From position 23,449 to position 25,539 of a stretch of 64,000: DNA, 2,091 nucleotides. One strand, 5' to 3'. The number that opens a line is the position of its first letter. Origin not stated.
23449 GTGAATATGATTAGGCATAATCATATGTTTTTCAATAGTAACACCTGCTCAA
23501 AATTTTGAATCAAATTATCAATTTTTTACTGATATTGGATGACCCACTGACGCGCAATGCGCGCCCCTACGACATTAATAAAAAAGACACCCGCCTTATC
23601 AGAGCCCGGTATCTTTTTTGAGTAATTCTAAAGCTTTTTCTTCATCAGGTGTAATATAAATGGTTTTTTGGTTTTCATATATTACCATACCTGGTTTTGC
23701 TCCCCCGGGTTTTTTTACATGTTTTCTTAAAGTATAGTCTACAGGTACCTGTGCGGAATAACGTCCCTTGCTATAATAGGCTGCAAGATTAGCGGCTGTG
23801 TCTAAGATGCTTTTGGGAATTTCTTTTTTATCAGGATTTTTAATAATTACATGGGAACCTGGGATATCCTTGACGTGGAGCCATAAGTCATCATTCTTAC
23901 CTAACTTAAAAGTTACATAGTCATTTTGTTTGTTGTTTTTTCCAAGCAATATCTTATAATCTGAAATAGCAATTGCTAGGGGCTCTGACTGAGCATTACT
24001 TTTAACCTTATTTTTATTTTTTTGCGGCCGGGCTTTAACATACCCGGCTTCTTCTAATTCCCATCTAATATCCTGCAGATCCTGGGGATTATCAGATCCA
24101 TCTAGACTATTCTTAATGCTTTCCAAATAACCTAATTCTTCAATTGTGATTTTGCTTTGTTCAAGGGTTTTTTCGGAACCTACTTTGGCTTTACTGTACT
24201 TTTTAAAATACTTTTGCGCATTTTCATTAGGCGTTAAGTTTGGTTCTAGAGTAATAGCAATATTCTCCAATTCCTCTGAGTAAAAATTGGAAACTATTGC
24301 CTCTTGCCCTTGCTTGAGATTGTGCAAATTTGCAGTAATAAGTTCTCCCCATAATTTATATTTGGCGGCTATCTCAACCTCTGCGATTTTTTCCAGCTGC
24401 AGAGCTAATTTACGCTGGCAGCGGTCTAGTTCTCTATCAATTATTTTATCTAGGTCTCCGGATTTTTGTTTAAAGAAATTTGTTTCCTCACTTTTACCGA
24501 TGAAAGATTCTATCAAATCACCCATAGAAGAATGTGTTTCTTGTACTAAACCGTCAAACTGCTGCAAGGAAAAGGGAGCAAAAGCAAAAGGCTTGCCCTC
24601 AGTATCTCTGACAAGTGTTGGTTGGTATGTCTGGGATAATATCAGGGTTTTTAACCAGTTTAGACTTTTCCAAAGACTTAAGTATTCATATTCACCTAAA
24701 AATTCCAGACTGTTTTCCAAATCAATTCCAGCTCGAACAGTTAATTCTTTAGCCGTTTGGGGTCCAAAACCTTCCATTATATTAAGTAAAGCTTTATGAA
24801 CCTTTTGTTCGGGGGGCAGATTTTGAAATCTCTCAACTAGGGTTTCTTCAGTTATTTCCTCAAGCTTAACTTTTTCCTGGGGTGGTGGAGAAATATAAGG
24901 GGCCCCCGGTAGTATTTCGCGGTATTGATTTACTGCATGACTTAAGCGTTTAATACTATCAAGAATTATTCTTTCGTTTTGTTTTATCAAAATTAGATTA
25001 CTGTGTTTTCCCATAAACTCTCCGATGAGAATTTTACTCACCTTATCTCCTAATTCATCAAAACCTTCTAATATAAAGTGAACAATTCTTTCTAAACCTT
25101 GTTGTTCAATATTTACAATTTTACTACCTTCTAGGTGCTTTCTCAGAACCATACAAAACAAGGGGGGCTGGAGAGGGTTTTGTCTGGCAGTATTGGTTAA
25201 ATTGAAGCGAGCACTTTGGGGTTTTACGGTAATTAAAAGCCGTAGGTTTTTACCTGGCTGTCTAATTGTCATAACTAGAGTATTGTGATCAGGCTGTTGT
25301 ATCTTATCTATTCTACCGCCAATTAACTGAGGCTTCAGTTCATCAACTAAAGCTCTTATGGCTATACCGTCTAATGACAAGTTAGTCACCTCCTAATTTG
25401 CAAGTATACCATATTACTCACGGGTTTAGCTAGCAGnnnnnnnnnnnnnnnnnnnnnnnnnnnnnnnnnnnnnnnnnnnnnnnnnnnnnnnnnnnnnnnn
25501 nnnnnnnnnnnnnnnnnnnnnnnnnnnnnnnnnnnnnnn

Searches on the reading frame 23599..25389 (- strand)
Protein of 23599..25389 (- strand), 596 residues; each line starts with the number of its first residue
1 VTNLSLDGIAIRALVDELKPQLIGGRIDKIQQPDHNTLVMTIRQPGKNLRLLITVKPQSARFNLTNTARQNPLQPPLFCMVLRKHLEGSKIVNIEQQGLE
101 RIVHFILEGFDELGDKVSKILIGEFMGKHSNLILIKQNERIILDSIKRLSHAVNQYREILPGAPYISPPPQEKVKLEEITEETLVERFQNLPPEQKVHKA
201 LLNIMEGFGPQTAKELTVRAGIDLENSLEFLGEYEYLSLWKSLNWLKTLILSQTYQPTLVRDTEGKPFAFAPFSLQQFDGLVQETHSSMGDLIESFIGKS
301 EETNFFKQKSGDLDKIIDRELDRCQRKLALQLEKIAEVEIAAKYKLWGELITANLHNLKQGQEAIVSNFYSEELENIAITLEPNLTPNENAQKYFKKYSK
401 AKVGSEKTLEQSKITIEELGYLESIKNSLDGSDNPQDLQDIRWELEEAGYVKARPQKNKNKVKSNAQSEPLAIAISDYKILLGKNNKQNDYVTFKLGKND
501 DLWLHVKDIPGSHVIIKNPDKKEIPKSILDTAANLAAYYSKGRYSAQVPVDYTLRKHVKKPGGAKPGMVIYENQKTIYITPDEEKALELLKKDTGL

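Call 42: search_protein_families(library=pfam, proteins=[window:23599-25389:-], max_evalue=0.00001)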
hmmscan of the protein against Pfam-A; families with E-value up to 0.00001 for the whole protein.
window:23599-25389:- (596 aa): 3 families
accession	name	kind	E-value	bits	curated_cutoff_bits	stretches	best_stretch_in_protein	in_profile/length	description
PF05833.16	NFACT_N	-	2.2e-138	462.3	31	1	7-462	1-454/456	NFACT N-terminal and middle domains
PF05670.18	NFACT-R_1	-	7e-13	49.5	29.8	1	476-569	9-108/112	NFACT protein RNA binding domain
PF18297.6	NFACT-R_2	-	3.9e-07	30.6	26.9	1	477-557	9-84/104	NFACT protein RNA binding domain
